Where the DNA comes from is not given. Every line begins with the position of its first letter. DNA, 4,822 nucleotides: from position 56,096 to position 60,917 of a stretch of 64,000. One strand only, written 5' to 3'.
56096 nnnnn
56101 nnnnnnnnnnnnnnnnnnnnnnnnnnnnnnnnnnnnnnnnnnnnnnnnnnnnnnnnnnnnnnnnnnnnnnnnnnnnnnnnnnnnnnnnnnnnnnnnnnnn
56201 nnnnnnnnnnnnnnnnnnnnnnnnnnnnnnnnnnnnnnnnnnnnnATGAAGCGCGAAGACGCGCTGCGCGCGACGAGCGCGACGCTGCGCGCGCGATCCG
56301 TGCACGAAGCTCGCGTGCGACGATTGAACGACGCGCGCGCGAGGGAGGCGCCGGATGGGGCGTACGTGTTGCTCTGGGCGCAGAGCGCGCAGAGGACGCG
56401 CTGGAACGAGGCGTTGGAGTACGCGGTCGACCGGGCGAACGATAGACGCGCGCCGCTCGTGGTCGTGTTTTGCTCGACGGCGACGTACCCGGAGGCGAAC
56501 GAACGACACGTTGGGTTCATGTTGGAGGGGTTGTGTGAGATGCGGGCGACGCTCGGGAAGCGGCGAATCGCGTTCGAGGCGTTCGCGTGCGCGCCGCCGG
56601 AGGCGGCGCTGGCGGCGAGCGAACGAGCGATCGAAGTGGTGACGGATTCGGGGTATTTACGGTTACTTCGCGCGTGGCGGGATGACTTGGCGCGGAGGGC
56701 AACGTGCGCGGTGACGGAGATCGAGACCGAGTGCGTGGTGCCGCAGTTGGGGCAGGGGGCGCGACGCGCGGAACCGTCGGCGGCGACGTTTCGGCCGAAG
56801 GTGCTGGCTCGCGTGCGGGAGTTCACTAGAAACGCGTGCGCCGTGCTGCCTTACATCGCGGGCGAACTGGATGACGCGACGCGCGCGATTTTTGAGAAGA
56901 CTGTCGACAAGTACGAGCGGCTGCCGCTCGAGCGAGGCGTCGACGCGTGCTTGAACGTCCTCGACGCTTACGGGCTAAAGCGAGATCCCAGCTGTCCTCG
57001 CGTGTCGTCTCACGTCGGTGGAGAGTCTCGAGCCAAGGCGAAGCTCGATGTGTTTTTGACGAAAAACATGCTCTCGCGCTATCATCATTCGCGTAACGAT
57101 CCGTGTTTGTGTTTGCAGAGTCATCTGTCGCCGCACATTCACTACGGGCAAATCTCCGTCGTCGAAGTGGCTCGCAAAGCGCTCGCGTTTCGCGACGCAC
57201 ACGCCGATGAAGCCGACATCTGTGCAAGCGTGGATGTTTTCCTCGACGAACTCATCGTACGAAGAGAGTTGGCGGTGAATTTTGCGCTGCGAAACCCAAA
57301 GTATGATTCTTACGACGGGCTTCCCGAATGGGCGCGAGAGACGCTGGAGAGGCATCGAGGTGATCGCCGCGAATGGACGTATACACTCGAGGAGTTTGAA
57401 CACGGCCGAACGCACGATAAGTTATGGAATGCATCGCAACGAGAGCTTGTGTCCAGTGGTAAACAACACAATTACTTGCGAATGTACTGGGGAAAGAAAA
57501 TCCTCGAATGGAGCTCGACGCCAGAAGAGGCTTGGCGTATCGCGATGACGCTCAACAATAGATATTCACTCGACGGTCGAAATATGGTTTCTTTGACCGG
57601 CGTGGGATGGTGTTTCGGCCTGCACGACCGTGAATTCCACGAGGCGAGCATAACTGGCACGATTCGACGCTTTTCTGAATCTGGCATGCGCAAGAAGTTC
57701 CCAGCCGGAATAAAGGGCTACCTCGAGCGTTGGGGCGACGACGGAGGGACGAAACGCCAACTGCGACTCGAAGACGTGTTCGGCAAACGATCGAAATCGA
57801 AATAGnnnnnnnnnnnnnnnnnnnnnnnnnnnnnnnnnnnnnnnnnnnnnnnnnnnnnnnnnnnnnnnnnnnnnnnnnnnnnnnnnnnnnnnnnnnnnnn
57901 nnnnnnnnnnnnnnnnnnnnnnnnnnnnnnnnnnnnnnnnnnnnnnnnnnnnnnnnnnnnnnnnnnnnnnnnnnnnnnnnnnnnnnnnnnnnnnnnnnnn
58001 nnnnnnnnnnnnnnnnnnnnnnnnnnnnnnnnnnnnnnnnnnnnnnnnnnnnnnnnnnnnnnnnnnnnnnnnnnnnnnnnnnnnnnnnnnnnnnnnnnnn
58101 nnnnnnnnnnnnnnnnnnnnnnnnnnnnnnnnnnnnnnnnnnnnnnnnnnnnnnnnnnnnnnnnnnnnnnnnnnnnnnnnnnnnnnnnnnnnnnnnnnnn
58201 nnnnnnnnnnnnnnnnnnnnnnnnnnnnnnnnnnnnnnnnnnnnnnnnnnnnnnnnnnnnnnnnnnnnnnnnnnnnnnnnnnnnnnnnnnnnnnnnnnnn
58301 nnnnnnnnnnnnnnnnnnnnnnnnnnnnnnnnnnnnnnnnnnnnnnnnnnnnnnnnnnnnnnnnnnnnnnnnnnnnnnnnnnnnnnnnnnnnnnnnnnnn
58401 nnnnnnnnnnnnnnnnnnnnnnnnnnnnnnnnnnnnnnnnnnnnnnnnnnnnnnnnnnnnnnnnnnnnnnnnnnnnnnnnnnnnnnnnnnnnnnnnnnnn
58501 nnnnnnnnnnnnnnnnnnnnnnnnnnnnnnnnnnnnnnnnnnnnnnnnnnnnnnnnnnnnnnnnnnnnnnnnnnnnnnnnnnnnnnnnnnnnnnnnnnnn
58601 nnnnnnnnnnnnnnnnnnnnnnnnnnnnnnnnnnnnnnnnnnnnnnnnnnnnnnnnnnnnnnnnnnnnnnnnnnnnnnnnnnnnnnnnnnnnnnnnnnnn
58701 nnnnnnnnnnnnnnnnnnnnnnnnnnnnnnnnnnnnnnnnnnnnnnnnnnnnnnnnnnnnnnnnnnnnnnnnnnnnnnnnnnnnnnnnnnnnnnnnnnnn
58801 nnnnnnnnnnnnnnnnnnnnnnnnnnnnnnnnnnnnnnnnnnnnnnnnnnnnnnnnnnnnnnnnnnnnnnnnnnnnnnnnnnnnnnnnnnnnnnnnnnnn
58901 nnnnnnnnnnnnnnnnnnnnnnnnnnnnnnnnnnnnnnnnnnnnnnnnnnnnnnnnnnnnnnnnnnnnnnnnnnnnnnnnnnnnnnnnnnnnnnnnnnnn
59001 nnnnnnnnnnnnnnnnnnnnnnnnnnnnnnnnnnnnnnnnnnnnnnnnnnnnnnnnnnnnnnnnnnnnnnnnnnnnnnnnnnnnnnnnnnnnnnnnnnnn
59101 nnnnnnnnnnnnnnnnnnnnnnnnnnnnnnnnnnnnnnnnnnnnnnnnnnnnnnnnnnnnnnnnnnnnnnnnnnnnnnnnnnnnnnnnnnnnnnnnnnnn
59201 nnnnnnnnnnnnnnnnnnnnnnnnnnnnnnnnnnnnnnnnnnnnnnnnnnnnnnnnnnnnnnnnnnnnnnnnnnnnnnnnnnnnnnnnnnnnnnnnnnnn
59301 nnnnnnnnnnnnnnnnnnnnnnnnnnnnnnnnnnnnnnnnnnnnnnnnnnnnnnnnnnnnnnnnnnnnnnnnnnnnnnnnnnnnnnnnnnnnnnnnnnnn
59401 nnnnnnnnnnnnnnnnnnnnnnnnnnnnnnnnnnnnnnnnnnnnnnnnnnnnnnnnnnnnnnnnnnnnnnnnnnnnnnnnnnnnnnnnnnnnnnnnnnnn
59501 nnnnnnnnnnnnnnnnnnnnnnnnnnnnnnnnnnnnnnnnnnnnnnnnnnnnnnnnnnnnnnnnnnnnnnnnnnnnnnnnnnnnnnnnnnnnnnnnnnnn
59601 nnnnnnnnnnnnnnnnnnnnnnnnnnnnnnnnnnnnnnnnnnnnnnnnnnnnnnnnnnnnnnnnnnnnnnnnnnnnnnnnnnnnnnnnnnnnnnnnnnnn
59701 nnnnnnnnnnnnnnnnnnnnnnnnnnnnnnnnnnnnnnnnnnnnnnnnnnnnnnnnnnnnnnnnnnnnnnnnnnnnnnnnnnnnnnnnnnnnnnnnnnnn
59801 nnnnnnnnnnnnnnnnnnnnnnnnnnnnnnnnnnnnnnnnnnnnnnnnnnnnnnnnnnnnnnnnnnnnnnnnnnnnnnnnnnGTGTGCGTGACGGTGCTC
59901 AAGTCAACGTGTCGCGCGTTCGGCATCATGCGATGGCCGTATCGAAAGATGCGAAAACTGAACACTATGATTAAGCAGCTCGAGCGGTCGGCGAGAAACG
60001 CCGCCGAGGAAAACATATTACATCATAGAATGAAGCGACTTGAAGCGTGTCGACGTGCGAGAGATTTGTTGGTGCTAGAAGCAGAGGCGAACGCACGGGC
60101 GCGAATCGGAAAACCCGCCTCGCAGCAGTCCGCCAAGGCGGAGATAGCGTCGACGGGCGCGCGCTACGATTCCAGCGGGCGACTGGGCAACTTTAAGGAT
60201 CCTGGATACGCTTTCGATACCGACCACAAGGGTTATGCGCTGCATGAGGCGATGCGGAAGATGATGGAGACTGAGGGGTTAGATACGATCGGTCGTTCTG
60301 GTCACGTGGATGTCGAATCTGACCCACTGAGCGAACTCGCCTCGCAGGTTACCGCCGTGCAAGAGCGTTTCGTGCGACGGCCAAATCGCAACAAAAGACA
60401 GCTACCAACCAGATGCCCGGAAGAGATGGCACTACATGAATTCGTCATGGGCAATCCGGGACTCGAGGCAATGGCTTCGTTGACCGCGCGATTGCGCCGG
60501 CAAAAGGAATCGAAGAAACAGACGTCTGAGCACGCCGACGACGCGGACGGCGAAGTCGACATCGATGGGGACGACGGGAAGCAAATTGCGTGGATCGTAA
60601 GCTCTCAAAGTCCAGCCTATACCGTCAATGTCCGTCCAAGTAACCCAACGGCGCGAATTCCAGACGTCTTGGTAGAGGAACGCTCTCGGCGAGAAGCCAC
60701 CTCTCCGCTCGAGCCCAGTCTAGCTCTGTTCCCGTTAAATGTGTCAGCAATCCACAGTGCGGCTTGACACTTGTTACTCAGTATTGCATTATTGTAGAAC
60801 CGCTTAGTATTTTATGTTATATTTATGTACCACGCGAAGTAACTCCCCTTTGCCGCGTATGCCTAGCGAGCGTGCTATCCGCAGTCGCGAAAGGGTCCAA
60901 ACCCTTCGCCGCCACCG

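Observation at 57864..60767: RWP-RK transcription factor with intron-split DNA-binding domain, divergently paired with TRIP13/PCH2, next to a class II photolyase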

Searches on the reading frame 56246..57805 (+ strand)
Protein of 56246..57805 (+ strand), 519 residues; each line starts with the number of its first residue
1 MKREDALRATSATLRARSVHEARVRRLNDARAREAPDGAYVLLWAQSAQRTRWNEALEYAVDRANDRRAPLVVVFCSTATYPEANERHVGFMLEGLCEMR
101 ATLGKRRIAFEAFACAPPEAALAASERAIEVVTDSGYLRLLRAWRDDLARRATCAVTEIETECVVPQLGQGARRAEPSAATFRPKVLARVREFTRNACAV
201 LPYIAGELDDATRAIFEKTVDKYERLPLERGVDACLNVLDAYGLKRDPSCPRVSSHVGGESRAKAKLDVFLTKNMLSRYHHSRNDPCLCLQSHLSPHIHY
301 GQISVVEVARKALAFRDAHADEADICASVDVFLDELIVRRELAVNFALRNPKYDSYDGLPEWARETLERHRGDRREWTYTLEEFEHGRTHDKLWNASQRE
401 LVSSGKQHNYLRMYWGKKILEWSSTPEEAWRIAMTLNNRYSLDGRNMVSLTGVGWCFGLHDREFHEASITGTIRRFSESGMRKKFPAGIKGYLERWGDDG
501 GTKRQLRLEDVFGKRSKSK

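Call 6: search_protein_families(library=pfam, proteins=[window:56246-57805:+], max_evalue=0.01)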
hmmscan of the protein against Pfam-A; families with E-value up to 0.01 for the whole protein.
window:56246-57805:+ (519 aa): 1 family
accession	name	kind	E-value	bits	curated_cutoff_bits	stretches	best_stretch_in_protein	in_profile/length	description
PF00875.24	DNA_photolyase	-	2.5e-13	50.7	26.6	1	41-192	1-155/164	DNA photolyase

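Call 86: search_protein_families(library=ncbifam, proteins=[window:56246-57805:+], max_evalue=0.00001)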
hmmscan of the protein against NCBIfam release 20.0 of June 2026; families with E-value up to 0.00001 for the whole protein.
window:56246-57805:+ (519 aa): 4 families
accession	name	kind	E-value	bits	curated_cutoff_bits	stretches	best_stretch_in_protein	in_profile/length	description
TIGR00591.1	phr2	superfamily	8.9e-119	397.8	550.05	1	18-495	2-452/453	deoxyribodipyrimidine photo-lyase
NF007955.0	PRK10674.1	equivalog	4.2e-07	29.2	506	1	258-414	203-347/472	deoxyribodipyrimidine photo-lyase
TIGR03556.1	photolyase_8HDF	exception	9e-07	28.1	884.6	1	258-413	206-351/471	deoxyribodipyrimidine photo-lyase, 8-HDF type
TIGR02765.1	crypto_DASH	subfamily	2.5e-06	26.6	317.05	0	252-409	205-351/431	DASH family cryptochrome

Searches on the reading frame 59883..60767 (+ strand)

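Call 6: search_protein_families(library=pfam, proteins=[window:59883-60767:+], max_evalue=0.01)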
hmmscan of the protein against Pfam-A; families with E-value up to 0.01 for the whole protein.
window:59883-60767:+ (294 aa): 1 family
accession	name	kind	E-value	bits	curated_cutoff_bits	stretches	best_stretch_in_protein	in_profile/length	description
PF02042.20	RWP-RK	-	1.4e-10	41.3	29.3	1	1-26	24-49/49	RWP-RK domain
